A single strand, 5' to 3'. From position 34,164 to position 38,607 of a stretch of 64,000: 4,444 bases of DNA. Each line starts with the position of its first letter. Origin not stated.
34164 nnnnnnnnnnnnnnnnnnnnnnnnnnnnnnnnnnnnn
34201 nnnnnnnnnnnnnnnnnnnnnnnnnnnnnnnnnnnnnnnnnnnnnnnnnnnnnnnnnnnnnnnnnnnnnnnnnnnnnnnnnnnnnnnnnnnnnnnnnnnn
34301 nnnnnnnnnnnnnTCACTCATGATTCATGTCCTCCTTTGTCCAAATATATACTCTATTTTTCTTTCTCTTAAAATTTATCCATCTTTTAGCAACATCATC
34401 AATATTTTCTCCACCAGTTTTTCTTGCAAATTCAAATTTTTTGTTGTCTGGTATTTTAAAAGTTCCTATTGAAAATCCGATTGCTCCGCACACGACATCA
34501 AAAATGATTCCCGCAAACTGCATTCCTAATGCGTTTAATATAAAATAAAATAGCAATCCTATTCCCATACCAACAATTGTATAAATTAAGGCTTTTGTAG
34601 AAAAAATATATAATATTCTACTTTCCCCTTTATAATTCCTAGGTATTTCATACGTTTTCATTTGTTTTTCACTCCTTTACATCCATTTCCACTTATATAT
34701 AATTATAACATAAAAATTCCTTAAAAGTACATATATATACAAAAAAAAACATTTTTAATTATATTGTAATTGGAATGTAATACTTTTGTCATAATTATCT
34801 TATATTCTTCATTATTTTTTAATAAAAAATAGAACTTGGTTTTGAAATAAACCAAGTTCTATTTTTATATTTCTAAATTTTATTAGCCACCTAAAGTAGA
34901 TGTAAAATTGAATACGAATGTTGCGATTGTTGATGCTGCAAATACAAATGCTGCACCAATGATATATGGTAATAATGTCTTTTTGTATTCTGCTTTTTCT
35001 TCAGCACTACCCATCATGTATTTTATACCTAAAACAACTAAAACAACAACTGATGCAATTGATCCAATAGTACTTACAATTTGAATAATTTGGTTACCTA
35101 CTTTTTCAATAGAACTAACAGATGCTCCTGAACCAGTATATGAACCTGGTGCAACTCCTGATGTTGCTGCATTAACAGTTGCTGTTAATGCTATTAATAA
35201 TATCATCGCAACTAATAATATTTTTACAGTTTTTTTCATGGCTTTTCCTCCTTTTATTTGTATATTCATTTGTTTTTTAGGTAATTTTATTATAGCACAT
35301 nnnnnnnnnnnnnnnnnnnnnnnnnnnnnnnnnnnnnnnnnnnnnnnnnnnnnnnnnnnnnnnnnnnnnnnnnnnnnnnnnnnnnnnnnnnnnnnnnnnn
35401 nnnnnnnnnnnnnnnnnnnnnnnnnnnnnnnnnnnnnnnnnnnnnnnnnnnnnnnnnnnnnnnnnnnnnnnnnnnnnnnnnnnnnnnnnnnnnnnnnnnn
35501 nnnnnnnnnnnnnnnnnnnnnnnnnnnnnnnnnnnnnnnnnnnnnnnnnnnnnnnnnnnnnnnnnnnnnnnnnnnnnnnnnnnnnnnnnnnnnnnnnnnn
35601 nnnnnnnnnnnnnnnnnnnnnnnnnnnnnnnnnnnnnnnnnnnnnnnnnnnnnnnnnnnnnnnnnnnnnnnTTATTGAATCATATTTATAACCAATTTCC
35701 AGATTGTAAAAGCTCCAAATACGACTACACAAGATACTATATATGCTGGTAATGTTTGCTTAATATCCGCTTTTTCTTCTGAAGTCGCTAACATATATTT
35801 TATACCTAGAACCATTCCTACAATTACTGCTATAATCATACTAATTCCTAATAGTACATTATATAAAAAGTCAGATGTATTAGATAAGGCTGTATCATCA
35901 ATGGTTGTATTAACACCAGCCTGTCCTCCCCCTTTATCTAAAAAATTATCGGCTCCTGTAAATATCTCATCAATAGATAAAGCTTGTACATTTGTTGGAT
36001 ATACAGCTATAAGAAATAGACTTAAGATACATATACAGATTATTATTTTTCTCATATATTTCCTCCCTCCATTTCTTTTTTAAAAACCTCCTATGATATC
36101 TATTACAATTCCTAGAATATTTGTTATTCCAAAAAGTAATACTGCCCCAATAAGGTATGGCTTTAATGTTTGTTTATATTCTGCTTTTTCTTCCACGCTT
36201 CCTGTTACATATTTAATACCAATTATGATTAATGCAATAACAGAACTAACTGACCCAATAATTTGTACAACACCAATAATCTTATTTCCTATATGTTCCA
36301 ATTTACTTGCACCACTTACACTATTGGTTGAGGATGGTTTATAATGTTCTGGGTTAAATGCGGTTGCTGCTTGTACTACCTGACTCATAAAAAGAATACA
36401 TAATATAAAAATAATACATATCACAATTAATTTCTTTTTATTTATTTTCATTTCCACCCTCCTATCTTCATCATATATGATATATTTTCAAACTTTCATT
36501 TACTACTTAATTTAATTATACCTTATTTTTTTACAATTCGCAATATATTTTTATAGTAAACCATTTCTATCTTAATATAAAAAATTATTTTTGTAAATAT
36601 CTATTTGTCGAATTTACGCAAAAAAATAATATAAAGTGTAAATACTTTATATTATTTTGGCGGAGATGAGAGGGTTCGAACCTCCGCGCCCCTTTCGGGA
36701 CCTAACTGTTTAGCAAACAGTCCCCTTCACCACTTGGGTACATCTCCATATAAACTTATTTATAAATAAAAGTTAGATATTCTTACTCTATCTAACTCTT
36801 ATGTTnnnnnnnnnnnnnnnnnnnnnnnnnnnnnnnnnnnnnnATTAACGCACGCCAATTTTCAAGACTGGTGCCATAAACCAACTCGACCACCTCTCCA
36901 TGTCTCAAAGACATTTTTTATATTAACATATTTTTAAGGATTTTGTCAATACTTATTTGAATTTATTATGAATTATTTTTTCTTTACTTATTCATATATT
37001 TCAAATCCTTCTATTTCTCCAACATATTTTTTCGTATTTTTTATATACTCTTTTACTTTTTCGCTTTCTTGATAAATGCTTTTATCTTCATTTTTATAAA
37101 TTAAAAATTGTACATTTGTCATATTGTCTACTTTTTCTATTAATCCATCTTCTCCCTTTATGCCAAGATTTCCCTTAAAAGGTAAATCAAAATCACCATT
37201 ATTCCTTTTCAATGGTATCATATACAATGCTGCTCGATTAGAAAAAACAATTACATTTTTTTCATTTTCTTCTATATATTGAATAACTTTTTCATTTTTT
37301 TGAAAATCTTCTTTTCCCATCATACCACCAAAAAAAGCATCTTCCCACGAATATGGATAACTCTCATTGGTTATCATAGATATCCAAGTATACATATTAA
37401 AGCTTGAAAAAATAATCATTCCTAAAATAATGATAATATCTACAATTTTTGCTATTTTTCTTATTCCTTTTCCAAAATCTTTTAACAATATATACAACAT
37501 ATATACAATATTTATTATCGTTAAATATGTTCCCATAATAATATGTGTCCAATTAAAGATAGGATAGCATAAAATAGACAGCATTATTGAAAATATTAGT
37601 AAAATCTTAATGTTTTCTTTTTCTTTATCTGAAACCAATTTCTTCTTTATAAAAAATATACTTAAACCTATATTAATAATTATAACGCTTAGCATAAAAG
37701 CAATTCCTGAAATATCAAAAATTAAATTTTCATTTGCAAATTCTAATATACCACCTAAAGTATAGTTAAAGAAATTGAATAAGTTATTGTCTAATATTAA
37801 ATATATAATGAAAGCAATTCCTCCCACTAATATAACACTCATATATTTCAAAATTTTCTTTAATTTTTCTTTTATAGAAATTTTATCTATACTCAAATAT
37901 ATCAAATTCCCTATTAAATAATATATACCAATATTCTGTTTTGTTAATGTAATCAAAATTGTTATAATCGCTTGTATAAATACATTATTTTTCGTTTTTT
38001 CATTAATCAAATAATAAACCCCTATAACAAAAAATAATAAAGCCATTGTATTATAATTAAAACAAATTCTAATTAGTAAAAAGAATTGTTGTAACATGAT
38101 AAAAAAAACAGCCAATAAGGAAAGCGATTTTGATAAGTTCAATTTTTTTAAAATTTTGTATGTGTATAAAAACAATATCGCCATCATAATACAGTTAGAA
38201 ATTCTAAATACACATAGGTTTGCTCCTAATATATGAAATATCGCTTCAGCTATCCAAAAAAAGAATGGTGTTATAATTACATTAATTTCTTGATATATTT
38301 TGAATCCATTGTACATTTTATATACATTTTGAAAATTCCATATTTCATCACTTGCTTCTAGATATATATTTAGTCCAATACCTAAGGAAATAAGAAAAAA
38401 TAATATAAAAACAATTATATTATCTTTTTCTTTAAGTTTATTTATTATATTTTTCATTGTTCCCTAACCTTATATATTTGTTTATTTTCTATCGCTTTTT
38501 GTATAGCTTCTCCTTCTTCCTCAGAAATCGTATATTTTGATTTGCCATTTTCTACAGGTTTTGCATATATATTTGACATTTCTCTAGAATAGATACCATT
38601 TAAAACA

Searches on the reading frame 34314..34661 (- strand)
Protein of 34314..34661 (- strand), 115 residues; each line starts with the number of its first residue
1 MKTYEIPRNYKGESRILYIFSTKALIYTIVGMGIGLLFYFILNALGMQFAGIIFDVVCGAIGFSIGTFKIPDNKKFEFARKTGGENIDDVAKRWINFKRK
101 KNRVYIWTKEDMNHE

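Call 6: search_protein_families(library=pfam, proteins=[window:34314-34661:-], max_evalue=0.01)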
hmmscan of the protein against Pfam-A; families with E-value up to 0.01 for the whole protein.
window:34314-34661:- (115 aa): 1 family
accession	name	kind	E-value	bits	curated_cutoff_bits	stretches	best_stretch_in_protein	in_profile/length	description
PF12666.12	PrgI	-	3.3e-05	24.8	27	1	6-105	2-91/91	PrgI family protein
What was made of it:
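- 34314..34661 (-): PrgI/VirB3-like protein. PF12666, E=3.3e-5 (call 6).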

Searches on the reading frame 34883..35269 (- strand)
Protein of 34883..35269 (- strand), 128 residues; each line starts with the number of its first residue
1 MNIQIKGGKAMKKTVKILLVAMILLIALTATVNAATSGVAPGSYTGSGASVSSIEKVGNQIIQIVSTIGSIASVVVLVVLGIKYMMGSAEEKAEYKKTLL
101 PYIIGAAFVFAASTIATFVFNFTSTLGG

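Call 6: search_protein_families(library=pfam, proteins=[window:34883-35269:-], max_evalue=0.01)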
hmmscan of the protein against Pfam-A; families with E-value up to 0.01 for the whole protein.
window:34883-35269:- (128 aa): 2 families
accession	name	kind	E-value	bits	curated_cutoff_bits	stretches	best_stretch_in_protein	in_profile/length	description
PF04956.18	TrbC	-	2e-11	44.4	27.9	1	11-118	7-97/98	TrbC/VIRB2 pilin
PF18895.5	T4SS_pilin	-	2.9e-11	43.7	26.6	1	51-119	2-71/71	Type IV secretion system pilin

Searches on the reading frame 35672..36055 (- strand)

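Call 59: search_protein_families(library=pfam, proteins=[window:35672-36055:-], max_evalue=0.01)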
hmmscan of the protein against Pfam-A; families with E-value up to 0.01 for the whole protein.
window:35672-36055:- (127 aa): 3 families
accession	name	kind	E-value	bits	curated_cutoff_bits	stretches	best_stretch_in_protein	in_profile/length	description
PF18895.5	T4SS_pilin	-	7.9e-07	29.5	26.6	1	56-120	4-69/71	Type IV secretion system pilin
PF04956.18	TrbC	-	0.0017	19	27.9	1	61-120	41-96/98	TrbC/VIRB2 pilin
PF13572.11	DUF4134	-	0.0061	17.2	26.5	1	66-118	36-88/93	Domain of unknown function (DUF4134)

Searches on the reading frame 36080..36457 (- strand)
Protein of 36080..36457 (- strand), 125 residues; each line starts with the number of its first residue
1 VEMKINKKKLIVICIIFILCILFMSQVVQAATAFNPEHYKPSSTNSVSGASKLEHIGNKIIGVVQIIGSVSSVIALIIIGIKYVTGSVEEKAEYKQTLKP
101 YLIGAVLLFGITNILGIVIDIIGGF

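Call 59: search_protein_families(library=pfam, proteins=[window:36080-36457:-], max_evalue=0.01)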
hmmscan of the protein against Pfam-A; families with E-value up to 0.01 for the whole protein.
window:36080-36457:- (125 aa): 4 families
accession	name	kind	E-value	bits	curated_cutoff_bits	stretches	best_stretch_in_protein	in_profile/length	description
PF04956.18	TrbC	-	8.3e-08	32.8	27.9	1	3-115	3-95/98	TrbC/VIRB2 pilin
PF18895.5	T4SS_pilin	-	1.6e-07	31.7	26.6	1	51-117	3-70/71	Type IV secretion system pilin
PF11368.13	DUF3169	-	0.00021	21.4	31.6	1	58-119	98-156/250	Protein of unknown function (DUF3169)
PF14897.12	EpsG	-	0.0018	18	30.1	1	4-113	162-260/326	EpsG family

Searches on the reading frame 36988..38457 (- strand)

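Call 23: search_protein_families(library=pfam, proteins=[window:36988-38457:-], max_evalue=0.001)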
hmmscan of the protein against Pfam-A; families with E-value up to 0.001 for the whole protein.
window:36988-38457:- (489 aa): 1 family
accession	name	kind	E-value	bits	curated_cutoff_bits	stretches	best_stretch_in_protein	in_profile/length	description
PF13231.12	PMT_2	-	2.9e-09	37.8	26.1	1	63-217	3-155/160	Dolichyl-phosphate-mannose-protein mannosyltransferase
